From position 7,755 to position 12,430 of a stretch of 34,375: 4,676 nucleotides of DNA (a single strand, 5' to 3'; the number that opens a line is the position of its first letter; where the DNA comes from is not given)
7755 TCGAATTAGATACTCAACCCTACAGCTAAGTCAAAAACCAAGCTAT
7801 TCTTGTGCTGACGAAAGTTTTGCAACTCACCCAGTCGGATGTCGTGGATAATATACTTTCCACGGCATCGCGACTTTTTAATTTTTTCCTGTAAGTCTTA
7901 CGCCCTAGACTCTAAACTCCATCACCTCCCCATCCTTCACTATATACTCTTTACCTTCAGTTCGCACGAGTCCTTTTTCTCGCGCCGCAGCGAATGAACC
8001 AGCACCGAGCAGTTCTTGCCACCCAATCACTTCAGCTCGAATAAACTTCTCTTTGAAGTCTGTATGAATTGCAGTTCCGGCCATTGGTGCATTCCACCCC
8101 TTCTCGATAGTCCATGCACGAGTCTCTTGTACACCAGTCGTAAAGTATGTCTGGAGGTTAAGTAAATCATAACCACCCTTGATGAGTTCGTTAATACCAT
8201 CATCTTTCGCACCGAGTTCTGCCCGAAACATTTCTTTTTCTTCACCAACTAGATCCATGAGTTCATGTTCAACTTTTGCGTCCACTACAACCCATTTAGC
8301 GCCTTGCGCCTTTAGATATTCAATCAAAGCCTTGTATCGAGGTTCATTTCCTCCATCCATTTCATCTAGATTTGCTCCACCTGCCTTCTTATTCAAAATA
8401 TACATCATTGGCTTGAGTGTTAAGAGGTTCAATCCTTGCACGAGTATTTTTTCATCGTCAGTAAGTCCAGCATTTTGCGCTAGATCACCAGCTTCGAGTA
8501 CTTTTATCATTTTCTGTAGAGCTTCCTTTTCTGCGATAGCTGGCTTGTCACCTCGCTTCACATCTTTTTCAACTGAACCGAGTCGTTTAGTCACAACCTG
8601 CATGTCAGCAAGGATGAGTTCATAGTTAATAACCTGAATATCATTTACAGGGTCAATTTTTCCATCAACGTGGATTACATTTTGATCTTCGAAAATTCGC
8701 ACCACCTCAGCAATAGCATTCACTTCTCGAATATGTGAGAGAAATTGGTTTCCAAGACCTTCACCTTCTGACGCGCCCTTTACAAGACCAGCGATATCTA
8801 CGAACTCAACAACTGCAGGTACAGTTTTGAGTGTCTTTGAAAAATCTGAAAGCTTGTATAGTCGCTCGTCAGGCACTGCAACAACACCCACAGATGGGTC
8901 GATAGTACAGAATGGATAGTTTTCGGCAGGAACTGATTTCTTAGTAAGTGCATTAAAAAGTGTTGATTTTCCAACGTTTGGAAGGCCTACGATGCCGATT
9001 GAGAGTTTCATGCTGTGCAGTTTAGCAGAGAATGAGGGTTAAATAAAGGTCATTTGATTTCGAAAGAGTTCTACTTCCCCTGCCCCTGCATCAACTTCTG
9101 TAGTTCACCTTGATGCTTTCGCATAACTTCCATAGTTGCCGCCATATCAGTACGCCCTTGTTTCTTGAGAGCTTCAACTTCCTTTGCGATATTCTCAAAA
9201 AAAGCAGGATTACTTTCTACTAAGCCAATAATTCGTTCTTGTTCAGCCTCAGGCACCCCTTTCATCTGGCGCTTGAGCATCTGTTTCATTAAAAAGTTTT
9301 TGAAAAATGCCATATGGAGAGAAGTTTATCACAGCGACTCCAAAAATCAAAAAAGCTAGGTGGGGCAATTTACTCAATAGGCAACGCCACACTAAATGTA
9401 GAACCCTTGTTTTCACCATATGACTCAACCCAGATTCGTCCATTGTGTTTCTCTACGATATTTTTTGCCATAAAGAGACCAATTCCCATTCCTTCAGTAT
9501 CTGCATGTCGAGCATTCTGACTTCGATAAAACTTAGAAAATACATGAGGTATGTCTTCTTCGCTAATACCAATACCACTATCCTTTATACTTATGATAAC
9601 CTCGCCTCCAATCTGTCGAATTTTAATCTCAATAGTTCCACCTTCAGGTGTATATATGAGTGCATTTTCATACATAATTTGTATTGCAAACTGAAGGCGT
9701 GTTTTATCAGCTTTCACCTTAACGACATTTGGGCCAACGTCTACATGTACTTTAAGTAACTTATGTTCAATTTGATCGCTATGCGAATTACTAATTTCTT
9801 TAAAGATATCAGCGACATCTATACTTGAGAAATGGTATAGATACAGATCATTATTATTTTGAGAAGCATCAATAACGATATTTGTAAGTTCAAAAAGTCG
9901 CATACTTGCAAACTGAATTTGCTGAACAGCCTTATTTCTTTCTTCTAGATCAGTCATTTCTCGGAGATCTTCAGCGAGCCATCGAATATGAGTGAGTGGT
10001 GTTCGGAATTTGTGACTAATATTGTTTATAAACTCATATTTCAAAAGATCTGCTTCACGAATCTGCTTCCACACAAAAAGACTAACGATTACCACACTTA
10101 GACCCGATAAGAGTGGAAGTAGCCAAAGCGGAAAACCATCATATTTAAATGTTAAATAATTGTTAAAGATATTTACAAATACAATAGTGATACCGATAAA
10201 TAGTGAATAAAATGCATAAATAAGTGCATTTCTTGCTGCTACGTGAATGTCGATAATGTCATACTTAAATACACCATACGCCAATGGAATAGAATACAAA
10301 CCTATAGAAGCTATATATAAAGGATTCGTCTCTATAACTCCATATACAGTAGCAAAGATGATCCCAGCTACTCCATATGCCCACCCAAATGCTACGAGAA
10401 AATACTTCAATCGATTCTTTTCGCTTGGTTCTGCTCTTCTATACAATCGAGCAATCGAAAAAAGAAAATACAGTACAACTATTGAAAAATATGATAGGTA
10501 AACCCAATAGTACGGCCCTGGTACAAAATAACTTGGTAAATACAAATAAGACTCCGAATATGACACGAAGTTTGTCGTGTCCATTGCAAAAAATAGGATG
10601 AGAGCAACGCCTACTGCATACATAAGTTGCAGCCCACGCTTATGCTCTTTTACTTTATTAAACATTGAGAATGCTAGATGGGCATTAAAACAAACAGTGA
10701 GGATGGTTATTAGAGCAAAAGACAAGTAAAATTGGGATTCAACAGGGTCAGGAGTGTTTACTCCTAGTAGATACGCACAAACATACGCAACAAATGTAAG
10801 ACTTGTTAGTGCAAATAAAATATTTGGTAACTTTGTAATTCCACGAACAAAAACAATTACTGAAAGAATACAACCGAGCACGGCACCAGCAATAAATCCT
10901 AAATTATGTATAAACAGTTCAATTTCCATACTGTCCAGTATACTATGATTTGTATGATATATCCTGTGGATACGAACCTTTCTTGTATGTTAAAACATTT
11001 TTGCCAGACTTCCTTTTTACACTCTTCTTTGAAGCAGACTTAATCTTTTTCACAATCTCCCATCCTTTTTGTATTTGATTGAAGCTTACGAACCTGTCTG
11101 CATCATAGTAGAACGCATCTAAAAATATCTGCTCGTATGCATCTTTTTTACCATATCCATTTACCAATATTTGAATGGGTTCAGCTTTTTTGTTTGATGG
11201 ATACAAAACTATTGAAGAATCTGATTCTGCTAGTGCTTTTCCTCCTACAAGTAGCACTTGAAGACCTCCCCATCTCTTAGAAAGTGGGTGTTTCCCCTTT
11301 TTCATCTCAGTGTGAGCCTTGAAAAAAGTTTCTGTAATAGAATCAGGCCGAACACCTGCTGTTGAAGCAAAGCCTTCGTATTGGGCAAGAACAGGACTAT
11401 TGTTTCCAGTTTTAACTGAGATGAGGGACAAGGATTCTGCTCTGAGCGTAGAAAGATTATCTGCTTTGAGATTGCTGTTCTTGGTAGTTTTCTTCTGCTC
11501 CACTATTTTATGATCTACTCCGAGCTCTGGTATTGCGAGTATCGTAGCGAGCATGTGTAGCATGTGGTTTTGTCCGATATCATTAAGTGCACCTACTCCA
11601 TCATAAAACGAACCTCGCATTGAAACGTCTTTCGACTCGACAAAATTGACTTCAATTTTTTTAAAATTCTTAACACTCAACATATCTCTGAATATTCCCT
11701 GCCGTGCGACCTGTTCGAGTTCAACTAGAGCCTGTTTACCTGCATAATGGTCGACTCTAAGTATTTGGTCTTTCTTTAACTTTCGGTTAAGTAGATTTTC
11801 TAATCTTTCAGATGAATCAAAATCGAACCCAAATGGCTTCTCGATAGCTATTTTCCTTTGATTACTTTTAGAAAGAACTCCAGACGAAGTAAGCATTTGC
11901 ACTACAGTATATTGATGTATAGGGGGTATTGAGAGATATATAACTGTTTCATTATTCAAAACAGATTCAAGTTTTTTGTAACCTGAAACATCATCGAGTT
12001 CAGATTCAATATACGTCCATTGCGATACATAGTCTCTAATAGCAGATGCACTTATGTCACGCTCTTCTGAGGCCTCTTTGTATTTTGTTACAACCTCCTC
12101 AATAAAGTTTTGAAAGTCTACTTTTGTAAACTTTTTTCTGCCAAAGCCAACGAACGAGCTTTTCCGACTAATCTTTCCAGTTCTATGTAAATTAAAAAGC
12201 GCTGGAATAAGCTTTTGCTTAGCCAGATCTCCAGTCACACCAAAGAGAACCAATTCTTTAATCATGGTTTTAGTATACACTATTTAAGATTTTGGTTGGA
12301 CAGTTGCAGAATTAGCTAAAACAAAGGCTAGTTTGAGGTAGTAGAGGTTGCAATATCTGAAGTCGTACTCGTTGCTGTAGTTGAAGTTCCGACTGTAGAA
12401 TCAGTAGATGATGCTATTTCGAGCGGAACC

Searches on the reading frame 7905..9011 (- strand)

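Call 87: search_protein_families(library=pfam, proteins=[window:7905-9011:-], max_evalue=0.001)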
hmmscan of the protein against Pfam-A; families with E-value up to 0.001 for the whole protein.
window:7905-9011:- (368 aa): 3 families
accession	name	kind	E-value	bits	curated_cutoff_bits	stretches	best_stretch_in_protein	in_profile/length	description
PF06071.19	YchF-GTPase_C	-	7.6e-32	109.7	27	1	286-368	1-83/84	Protein of unknown function (DUF933)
PF01926.29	MMR_HSR1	-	1e-21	77.6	21.9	1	5-116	2-93/113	50S ribosome-binding GTPase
PF02421.24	FeoB_N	-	1.1e-08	35.2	27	1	5-56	3-53/156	Ferrous iron transport protein B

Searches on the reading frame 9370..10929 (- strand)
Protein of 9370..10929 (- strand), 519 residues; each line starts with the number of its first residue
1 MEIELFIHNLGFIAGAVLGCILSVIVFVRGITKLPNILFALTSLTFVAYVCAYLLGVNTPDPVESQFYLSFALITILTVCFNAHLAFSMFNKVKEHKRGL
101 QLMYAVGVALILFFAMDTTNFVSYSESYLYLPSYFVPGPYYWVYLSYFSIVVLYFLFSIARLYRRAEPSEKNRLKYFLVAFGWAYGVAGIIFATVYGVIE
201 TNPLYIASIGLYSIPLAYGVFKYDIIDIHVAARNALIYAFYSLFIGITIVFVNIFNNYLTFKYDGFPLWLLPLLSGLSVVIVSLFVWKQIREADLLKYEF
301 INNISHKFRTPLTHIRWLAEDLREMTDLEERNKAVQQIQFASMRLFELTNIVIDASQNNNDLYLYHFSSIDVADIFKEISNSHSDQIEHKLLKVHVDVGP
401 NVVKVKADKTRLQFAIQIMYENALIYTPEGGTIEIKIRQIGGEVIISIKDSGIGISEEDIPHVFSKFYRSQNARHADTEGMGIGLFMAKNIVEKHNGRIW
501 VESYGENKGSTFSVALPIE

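Call 87: search_protein_families(library=pfam, proteins=[window:9370-10929:-], max_evalue=0.001)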
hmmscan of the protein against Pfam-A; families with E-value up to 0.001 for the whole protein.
window:9370-10929:- (519 aa): 2 families
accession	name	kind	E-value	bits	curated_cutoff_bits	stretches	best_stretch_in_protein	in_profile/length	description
PF02518.31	HATPase_c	-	5.2e-26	91.7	26.4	1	408-518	2-109/111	Histidine kinase-, DNA gyrase B-, and HSP90-like ATPase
PF00512.31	HisKA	-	1.6e-07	31.7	26.9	1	297-358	2-63/66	His Kinase A (phospho-acceptor) domain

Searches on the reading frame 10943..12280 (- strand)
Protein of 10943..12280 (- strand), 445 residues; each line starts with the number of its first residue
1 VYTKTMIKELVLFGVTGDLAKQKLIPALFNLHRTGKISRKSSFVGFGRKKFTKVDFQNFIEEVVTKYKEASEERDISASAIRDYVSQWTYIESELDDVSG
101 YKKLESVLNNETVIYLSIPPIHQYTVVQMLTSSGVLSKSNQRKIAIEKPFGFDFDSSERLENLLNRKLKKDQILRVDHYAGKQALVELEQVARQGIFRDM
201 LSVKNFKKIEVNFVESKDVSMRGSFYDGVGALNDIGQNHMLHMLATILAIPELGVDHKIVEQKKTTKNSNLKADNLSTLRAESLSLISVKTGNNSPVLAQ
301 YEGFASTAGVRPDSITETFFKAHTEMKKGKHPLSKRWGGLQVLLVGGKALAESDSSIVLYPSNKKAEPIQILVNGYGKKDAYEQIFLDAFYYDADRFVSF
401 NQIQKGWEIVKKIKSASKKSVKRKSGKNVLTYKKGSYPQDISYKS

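Call 87: search_protein_families(library=pfam, proteins=[window:10943-12280:-], max_evalue=0.001)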
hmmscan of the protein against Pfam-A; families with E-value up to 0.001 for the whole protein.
window:10943-12280:- (445 aa): 2 families
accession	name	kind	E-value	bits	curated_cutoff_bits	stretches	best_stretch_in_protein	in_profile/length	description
PF00479.28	G6PD_N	-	4.6e-41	141.9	22.1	1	11-184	1-180/183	Glucose-6-phosphate dehydrogenase, NAD binding domain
PF02781.21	G6PD_C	-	1.8e-24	86.7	27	2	196-359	9-163/296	Glucose-6-phosphate dehydrogenase, C-terminal domain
